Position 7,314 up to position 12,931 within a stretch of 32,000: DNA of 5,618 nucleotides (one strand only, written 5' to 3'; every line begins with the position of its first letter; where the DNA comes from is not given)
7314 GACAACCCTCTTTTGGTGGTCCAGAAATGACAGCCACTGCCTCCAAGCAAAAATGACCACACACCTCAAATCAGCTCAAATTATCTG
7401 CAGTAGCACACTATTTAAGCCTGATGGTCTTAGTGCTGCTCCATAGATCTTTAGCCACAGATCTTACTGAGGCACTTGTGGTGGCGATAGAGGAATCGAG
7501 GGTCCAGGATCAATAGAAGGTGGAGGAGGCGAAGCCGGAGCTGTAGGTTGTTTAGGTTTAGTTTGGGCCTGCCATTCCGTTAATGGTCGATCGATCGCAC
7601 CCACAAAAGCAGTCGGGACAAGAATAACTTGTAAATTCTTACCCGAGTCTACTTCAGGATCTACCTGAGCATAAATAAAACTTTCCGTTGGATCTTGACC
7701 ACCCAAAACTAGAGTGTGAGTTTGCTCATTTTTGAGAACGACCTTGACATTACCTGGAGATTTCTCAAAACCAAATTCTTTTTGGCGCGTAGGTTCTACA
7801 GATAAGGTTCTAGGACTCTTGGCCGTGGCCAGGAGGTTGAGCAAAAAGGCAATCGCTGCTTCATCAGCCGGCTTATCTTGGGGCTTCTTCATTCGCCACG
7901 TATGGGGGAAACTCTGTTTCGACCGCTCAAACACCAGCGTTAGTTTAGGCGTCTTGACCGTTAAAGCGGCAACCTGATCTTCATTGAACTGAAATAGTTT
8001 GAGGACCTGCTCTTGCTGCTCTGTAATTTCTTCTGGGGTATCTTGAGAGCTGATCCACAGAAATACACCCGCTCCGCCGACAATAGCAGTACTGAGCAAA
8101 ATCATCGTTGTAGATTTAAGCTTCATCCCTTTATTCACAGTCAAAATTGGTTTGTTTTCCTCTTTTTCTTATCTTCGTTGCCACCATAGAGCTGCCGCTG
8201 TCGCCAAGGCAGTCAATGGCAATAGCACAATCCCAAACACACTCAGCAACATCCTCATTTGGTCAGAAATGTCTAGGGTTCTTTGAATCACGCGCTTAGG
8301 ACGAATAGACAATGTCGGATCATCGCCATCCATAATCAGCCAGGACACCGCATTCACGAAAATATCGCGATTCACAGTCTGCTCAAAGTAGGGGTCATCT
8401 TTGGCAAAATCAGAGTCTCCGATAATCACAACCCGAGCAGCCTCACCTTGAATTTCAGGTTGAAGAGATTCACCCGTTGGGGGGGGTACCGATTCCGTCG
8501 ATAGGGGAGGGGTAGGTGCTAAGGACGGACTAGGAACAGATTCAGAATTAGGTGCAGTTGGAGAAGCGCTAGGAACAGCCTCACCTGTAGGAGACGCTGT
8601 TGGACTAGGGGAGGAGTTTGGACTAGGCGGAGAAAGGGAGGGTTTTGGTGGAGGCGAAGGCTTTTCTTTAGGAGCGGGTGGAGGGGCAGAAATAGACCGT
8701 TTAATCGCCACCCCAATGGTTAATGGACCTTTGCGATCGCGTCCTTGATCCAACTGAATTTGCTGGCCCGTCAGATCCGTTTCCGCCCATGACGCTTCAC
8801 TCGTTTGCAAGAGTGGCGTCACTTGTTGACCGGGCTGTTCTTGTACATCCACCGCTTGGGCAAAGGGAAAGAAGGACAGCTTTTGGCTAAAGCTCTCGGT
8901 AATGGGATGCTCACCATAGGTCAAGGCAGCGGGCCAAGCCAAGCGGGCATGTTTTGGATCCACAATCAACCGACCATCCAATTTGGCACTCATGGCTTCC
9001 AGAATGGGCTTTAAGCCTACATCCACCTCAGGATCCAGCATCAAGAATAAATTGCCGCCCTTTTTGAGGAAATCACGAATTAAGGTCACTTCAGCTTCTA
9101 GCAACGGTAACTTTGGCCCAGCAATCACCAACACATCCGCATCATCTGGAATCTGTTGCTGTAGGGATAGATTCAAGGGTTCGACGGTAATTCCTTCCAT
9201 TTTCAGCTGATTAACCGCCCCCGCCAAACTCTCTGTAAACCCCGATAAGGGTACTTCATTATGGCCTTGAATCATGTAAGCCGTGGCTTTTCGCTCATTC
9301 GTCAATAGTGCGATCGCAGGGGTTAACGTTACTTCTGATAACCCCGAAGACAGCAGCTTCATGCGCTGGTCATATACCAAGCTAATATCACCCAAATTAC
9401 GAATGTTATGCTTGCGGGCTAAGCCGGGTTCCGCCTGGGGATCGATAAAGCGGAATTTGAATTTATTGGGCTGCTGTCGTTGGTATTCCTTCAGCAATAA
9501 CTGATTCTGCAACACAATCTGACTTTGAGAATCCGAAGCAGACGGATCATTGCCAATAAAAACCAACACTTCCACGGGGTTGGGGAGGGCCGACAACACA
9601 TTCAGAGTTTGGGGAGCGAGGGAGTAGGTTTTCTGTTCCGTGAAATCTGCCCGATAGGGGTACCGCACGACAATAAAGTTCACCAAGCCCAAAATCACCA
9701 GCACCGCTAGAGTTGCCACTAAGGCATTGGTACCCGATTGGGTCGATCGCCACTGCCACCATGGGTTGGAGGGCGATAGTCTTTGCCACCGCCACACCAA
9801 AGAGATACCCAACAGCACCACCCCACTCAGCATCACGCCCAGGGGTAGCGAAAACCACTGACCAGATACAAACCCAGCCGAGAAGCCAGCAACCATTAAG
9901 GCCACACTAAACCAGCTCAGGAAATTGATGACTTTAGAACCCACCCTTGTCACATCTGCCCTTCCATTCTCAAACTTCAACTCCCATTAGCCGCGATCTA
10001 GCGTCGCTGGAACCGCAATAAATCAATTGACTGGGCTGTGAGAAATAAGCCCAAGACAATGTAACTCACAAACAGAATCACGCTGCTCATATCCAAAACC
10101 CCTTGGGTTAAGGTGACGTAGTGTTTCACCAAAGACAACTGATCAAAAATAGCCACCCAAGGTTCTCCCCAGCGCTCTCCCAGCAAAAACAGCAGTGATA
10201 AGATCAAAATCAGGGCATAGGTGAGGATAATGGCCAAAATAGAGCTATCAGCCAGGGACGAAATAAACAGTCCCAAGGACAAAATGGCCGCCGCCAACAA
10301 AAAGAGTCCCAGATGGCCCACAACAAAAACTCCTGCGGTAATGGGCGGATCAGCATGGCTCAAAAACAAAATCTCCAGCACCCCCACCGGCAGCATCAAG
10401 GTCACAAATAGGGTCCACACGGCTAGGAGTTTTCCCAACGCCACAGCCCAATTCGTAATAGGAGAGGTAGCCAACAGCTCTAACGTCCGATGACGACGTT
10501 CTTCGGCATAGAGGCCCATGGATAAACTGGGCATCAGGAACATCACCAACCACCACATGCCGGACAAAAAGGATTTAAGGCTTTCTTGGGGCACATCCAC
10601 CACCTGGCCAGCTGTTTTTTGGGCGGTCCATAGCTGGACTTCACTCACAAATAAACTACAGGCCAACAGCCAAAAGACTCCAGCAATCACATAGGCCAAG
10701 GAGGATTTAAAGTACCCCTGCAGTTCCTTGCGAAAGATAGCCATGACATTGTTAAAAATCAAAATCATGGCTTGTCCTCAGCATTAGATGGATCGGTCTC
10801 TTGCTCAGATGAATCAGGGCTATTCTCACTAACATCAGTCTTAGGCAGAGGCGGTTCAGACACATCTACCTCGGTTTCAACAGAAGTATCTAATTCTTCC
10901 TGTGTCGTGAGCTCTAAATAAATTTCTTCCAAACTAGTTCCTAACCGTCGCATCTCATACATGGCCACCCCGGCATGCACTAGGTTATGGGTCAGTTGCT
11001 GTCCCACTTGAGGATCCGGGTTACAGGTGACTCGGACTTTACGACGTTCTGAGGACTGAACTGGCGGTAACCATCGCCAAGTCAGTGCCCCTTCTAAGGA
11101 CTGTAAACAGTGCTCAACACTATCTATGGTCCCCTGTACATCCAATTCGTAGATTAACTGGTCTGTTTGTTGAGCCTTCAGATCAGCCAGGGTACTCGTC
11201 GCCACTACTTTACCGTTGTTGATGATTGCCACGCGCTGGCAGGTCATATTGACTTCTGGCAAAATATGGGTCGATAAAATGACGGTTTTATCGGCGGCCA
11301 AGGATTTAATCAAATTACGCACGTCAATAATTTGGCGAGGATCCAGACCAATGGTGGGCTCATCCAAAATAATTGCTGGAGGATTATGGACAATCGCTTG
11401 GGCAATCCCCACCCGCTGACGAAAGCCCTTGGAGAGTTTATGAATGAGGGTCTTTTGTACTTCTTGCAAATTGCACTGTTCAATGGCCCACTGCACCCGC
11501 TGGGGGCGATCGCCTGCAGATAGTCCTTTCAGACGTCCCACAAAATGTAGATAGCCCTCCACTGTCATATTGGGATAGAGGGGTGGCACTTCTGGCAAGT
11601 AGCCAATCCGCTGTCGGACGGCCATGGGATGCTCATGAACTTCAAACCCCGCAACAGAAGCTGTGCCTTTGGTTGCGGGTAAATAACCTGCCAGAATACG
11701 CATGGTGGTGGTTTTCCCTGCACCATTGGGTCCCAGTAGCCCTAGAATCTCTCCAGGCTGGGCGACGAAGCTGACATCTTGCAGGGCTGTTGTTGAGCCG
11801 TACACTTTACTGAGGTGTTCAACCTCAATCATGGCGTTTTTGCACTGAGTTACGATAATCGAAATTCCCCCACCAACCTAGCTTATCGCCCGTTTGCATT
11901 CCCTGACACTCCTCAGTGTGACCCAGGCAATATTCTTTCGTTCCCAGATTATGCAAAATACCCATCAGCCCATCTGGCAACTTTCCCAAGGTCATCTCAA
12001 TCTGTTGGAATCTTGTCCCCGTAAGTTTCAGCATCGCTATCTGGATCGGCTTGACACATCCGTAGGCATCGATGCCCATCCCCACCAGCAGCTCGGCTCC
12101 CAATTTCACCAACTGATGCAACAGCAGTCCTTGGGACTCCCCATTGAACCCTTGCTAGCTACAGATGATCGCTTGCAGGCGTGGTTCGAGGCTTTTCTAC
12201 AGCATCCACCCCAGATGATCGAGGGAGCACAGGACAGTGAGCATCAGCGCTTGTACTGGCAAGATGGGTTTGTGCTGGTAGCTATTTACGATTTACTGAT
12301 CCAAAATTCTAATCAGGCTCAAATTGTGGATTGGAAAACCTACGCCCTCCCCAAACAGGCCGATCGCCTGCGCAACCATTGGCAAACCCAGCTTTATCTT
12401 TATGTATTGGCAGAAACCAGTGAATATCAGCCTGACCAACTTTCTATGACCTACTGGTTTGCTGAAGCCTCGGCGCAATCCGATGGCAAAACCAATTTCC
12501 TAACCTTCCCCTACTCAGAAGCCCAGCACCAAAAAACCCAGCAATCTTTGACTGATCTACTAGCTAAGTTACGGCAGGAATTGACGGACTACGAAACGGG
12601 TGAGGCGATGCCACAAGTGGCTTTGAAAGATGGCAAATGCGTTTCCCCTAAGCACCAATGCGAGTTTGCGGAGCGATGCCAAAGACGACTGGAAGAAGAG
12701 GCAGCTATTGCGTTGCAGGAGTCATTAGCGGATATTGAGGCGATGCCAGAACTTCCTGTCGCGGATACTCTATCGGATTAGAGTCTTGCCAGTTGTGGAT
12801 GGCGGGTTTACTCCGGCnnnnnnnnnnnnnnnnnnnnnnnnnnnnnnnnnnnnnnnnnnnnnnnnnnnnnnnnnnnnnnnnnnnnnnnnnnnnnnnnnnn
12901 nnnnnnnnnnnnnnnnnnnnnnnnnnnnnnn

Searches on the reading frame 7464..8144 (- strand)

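Call 15: search_protein_families(library=pfam, proteins=[window:7464-8144:-])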
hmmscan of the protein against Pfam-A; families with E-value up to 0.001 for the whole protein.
window:7464-8144:- (226 aa): 1 family
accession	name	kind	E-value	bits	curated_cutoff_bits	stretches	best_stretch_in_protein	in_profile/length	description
PF14238.11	DUF4340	-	2.1e-12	48.1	25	1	83-193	1-104/183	Domain of unknown function (DUF4340)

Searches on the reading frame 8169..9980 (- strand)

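Call 15: search_protein_families(library=pfam, proteins=[window:8169-9980:-])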
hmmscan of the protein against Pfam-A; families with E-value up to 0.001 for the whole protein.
window:8169-9980:- (603 aa): 2 families
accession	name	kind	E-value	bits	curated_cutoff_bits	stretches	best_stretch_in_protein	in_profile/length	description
PF09822.16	ABC_transp_aux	-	3.8e-27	95.7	34.7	1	234-434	4-234/288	ABC-type uncharacterized transport system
PF23357.1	DUF7088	-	3e-12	47.1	27.8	1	115-188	1-72/105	Domain of unknown function (DUF7088)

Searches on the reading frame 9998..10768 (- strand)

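Call 15: search_protein_families(library=pfam, proteins=[window:9998-10768:-])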
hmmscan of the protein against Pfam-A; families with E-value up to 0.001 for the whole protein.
window:9998-10768:- (256 aa): 4 families
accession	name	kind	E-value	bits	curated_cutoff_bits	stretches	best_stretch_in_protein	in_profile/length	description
PF12698.13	ABC2_membrane_3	-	7.3e-12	45.5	31.6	1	60-195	156-287/347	ABC-2 family transporter protein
PF12679.13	ABC2_membrane_2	-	5.6e-09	36.1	27.2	1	9-229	1-247/283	ABC-2 family transporter protein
PF01061.29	ABC2_membrane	-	2.4e-06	27.7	26.9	1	8-193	3-176/211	ABC-2 type transporter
PF12730.13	ABC2_membrane_4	-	1.4e-05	25.6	27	1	31-187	14-176/179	ABC-2 family transporter protein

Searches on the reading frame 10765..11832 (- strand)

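Call 15: search_protein_families(library=pfam, proteins=[window:10765-11832:-])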
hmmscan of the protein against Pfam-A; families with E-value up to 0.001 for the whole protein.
window:10765-11832:- (355 aa): 2 families
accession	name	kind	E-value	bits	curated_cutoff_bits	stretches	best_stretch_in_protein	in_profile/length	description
PF00005.33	ABC_tran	-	3.6e-30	105.8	25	1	17-160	1-136/137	ABC transporter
PF13304.12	AAA_21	-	1.6e-11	45.2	27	1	126-192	231-300/304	AAA domain, putative AbiEii toxin, Type IV TA system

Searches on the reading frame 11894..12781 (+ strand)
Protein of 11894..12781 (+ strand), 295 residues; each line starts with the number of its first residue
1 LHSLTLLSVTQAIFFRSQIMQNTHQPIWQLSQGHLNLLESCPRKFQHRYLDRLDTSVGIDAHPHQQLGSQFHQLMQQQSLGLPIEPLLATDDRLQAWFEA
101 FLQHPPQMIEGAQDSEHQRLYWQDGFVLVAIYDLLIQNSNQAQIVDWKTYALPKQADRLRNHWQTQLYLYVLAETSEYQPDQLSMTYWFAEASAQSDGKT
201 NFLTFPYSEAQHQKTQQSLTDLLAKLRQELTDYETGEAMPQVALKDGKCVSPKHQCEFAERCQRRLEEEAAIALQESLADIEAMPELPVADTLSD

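Call 15: search_protein_families(library=pfam, proteins=[window:11894-12781:+])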
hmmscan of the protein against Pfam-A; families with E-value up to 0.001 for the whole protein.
window:11894-12781:+ (295 aa): 1 family
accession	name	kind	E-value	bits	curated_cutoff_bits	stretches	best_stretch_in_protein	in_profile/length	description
PF12705.13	PDDEXK_1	-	1.4e-32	114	22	1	29-263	1-247/247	PD-(D/E)XK nuclease superfamily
